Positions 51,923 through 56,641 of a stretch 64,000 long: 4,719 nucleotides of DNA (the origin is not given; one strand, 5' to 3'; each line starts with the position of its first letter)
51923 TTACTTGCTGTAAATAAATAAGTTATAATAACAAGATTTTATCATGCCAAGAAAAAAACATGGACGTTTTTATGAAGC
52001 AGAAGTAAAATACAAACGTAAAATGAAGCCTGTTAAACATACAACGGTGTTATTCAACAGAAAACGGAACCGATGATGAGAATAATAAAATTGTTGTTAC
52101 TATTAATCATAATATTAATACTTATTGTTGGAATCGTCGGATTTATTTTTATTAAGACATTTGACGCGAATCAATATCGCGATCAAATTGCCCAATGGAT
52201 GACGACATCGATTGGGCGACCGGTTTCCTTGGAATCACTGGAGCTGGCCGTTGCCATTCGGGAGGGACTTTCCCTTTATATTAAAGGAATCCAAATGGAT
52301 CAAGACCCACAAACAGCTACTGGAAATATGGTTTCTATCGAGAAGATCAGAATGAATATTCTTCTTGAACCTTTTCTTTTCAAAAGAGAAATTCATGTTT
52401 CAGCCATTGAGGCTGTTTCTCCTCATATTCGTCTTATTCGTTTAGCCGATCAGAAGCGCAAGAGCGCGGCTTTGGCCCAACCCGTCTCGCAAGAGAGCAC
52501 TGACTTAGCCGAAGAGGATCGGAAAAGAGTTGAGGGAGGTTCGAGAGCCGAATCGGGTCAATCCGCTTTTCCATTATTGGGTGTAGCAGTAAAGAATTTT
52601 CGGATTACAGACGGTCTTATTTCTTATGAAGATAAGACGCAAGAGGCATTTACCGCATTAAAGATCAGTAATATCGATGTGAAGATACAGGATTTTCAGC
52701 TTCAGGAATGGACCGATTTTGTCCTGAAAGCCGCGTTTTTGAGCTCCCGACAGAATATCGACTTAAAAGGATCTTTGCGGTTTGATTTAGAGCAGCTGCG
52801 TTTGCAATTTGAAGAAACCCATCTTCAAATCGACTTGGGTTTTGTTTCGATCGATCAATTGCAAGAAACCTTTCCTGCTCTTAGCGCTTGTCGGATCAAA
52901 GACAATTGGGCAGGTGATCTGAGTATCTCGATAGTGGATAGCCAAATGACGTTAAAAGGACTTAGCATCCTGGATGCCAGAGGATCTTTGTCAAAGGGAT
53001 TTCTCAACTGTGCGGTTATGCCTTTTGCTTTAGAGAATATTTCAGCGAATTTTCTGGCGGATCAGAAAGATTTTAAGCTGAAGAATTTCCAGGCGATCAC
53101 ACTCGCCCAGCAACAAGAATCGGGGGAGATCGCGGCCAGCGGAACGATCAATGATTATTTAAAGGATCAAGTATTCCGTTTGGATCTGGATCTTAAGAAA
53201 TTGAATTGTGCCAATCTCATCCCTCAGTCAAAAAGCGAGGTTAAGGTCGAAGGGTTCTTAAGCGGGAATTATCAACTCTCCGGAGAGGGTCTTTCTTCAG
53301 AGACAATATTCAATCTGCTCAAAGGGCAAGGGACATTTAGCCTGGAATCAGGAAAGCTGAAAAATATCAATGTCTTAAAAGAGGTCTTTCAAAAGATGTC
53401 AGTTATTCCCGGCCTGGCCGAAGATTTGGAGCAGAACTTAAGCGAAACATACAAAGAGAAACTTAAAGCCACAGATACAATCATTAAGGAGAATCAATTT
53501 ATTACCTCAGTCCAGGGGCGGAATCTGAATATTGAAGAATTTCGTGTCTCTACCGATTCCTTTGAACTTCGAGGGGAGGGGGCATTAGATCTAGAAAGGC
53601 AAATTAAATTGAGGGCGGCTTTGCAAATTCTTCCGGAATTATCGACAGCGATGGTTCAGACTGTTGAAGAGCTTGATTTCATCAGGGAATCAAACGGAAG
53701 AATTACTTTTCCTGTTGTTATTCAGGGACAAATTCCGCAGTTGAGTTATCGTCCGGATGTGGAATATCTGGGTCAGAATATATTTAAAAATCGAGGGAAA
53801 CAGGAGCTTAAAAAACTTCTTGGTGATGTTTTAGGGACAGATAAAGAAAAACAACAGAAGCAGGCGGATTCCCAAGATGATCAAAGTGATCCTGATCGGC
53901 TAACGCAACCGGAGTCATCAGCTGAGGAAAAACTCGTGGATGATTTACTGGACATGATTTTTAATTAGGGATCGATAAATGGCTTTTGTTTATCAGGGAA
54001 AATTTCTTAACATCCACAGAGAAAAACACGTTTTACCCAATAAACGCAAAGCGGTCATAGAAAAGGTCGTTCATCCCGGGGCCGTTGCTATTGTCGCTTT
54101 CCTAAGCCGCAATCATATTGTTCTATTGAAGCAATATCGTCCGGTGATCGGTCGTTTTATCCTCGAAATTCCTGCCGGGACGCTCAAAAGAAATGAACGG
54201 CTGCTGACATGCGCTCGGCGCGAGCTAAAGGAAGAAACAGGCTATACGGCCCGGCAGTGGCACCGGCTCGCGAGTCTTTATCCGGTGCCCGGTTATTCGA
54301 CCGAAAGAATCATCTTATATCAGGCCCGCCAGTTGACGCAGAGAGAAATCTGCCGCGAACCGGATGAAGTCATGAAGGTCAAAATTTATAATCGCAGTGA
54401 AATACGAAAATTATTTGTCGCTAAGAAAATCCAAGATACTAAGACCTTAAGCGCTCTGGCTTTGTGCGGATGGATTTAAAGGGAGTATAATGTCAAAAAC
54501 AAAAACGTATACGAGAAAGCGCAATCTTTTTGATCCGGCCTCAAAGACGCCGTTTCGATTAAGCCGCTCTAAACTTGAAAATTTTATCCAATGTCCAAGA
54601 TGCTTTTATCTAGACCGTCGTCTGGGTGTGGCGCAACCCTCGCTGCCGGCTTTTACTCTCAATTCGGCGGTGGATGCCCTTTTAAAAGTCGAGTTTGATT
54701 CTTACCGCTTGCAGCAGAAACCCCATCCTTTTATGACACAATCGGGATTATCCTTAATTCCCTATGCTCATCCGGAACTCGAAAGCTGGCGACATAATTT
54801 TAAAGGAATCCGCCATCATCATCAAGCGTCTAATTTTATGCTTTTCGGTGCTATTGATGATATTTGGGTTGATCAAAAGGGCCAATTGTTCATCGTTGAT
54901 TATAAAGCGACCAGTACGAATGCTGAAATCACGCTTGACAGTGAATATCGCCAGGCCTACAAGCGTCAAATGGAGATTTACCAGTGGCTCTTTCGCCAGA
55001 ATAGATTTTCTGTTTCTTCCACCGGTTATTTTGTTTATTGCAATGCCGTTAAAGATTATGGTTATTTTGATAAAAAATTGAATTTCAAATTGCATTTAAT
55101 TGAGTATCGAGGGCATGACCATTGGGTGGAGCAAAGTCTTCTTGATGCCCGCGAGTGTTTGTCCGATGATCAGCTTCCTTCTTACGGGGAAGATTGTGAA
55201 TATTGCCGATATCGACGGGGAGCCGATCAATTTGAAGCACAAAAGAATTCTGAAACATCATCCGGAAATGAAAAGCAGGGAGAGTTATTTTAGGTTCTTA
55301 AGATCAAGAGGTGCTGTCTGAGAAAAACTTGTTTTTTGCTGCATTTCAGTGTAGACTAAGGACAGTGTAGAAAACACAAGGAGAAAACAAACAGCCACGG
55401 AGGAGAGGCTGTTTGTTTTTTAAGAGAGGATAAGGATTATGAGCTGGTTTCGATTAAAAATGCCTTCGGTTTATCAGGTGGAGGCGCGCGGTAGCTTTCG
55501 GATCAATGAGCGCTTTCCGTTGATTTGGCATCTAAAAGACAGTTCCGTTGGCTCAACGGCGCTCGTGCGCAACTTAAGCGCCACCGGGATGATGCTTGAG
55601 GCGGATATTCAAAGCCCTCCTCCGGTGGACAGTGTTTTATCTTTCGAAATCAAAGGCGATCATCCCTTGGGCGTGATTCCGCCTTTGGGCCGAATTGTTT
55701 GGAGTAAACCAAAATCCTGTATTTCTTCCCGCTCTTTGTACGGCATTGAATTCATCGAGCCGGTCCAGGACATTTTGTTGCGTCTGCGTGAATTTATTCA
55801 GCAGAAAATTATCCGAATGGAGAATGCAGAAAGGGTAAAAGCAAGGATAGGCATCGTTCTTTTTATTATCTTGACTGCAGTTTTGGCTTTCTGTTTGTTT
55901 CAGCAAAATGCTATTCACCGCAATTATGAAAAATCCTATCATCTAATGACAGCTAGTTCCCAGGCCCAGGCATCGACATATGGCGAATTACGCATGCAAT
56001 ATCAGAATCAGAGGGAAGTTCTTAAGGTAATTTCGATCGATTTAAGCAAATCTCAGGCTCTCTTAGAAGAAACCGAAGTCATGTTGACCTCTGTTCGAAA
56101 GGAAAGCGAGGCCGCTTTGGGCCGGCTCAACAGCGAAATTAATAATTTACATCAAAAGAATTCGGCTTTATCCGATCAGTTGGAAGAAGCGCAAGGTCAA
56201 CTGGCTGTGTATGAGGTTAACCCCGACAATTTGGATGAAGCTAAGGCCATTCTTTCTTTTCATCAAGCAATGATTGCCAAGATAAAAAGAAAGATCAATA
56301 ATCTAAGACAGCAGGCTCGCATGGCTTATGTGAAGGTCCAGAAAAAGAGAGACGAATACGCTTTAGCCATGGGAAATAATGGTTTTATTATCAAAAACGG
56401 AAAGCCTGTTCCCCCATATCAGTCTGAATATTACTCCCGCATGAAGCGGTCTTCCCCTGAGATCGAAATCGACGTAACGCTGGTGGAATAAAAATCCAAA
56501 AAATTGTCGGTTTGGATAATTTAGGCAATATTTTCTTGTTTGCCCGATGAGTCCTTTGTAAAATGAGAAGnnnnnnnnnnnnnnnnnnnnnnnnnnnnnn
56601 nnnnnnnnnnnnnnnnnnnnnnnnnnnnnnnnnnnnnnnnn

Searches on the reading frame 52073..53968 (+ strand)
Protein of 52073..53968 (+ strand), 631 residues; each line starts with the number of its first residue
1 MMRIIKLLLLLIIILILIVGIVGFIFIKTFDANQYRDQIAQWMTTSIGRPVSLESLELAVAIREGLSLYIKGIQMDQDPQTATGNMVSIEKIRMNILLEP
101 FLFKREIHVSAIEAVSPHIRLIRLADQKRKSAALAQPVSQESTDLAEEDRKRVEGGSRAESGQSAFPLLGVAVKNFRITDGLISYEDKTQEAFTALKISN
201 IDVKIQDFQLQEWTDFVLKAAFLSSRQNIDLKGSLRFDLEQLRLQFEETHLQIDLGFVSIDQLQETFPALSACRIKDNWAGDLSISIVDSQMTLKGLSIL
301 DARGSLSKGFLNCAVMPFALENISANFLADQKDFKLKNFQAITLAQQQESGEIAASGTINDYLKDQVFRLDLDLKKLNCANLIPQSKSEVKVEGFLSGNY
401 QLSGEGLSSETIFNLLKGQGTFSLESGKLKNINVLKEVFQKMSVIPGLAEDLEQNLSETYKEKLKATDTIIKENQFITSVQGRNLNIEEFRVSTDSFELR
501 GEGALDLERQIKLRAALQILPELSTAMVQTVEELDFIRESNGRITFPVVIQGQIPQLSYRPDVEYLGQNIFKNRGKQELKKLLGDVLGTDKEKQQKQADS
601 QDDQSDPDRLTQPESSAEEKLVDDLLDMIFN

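Call 11: search_protein_families(library=pfam, proteins=[window:52073-53968:+], max_evalue=0.001)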
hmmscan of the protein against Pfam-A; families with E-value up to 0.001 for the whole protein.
window:52073-53968:+ (631 aa): 3 families
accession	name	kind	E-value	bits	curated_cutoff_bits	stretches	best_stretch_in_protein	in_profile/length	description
PF05170.20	AsmA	-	5.2e-20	72.2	29.8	2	1-255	1-228/607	AsmA family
PF05359.17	DUF748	-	3.5e-15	55.6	50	1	4-378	14-333/1037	Domain of Unknown Function (DUF748)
PF13116.12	YhdP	-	5.6e-11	41.5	46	1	2-336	5-289/1224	YhdP protein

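Call 19: find_encoding_contigs(protein=window:52073-53968:+, flank=3000, max_places=4)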
Protein window:52073-53968:+ (631 aa): no gene with exactly this product is on record in the collection.

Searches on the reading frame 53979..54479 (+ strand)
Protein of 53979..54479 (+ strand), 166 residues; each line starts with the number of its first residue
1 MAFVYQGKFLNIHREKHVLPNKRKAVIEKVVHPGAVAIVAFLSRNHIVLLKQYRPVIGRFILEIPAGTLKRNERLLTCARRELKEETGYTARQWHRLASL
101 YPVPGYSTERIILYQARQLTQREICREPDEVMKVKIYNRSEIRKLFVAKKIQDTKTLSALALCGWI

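Call 11: search_protein_families(library=pfam, proteins=[window:53979-54479:+], max_evalue=0.001)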
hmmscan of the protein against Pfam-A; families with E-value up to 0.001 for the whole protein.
window:53979-54479:+ (166 aa): 1 family
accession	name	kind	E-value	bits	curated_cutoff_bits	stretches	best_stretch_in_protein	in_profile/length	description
PF00293.34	NUDIX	-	2.4e-15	57.2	21.1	1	33-144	3-119/134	NUDIX domain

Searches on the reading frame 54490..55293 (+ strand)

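Call 11: search_protein_families(library=pfam, proteins=[window:54490-55293:+], max_evalue=0.001)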
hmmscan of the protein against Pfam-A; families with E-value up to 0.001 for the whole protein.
window:54490-55293:+ (267 aa): 1 family
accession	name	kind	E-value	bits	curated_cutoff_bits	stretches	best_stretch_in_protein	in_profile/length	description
PF12705.13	PDDEXK_1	-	1.1e-14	55.4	22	1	23-243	1-244/247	PD-(D/E)XK nuclease superfamily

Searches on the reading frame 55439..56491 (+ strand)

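Call 11: search_protein_families(library=pfam, proteins=[window:55439-56491:+], max_evalue=0.001)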
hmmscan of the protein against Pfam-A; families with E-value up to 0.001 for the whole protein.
window:55439-56491:+ (350 aa): 2 families
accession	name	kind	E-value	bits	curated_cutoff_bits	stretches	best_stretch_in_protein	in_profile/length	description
PF07238.19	PilZ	-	1.9e-06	28.6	22.5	1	17-120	3-100/102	PilZ domain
PF07926.17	TPR_MLP1_2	-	0.00042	20.8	36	1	155-250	33-128/129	TPR/MLP1/MLP2-like protein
